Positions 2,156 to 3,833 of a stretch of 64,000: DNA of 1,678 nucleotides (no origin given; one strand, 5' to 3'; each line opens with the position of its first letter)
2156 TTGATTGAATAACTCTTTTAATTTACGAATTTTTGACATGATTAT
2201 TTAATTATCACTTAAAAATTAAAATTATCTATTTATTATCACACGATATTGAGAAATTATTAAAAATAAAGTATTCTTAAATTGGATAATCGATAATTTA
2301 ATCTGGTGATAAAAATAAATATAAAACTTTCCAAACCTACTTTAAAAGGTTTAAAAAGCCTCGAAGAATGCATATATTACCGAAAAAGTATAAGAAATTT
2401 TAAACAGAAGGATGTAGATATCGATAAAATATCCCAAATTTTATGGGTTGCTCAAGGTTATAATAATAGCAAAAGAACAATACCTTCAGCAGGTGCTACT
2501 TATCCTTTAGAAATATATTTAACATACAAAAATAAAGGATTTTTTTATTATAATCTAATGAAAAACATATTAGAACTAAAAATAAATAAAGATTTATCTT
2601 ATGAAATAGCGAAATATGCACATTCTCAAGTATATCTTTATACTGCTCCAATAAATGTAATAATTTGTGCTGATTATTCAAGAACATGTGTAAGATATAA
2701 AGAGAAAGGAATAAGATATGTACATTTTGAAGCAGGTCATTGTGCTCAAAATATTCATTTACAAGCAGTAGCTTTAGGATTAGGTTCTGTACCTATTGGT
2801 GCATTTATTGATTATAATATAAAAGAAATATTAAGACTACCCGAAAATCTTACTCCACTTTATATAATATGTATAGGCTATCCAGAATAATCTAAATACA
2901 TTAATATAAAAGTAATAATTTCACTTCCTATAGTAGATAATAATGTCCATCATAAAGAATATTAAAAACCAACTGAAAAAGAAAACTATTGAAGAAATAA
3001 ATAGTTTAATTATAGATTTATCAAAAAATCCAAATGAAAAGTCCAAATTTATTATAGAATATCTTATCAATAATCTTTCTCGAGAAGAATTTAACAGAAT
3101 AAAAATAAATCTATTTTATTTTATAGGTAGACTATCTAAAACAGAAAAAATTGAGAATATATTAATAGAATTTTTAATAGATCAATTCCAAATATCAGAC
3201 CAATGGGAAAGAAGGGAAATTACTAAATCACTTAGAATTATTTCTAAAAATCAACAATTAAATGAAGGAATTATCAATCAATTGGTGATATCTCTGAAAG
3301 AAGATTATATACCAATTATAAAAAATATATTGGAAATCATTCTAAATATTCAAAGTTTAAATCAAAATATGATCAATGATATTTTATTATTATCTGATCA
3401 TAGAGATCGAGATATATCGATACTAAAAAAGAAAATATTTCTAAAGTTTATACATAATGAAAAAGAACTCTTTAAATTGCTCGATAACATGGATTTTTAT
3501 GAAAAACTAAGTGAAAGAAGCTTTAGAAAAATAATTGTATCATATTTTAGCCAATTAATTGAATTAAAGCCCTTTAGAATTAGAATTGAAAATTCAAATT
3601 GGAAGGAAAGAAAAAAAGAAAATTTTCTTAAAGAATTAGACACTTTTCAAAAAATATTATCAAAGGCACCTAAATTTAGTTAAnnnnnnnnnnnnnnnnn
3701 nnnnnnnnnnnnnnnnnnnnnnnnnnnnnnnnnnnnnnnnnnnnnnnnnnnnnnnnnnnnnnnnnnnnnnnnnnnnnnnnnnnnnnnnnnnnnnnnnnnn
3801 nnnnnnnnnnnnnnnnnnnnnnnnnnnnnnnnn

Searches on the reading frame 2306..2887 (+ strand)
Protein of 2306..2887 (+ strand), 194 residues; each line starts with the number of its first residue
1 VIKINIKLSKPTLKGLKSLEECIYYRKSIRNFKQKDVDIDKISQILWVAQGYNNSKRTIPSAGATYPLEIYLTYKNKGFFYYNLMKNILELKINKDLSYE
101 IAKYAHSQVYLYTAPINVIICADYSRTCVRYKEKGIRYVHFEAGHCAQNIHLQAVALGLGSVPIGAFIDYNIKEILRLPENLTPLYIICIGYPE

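Call 62: search_protein_families(library=pfam, proteins=[window:2306-2887:+], max_evalue=0.01)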
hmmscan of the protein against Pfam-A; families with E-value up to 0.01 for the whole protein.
window:2306-2887:+ (194 aa): 2 families
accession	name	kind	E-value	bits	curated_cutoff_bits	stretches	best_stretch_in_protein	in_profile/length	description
PF00881.29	Nitroreductase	-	1.7e-26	93.8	23.5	1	23-192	1-167/167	Nitroreductase family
PF14512.11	TM1586_NiRdase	-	5.2e-05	23.4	27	0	139-193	80-133/215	Putative TM nitroreductase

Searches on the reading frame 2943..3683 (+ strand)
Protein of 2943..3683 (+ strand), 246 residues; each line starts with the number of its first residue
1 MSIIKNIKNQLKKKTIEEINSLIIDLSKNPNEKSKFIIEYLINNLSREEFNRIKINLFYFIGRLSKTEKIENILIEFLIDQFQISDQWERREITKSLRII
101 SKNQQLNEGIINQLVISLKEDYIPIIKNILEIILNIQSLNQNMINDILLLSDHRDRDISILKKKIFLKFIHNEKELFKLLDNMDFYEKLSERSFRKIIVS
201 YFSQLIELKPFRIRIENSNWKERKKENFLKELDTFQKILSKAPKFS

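Call 48: find_encoding_contigs(protein=window:2943-3683:+, flank=2500, max_places=10)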
Protein window:2943-3683:+ (246 aa): 5 contigs read that carry it; 4 places shown.
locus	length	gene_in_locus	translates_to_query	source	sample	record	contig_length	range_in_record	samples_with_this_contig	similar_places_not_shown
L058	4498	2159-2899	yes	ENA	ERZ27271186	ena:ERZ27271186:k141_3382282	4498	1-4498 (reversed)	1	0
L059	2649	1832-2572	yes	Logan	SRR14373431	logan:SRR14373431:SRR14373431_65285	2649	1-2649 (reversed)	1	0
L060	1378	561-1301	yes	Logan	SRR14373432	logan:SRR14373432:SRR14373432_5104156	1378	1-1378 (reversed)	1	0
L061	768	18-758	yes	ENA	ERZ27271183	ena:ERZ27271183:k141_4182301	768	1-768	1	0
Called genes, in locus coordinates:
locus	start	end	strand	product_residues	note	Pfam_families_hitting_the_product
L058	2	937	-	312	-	?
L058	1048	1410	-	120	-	-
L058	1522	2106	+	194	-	PF00881:Nitroreductase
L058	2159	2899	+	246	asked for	-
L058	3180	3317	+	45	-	-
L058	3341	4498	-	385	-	?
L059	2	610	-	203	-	?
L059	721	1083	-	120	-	-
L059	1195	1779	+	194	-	PF00881:Nitroreductase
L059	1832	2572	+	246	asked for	-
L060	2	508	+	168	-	?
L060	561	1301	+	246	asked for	-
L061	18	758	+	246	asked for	-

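Call 62: search_protein_families(library=pfam, proteins=[window:2943-3680:+], max_evalue=0.01)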
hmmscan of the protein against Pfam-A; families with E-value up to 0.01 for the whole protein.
window:2943-3680:+ (246 aa): 1 family
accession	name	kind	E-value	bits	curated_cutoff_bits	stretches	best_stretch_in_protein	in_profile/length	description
PF17760.6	UvrA_inter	-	0.0097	16.2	23.3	0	35-98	30-93/109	UvrA interaction domain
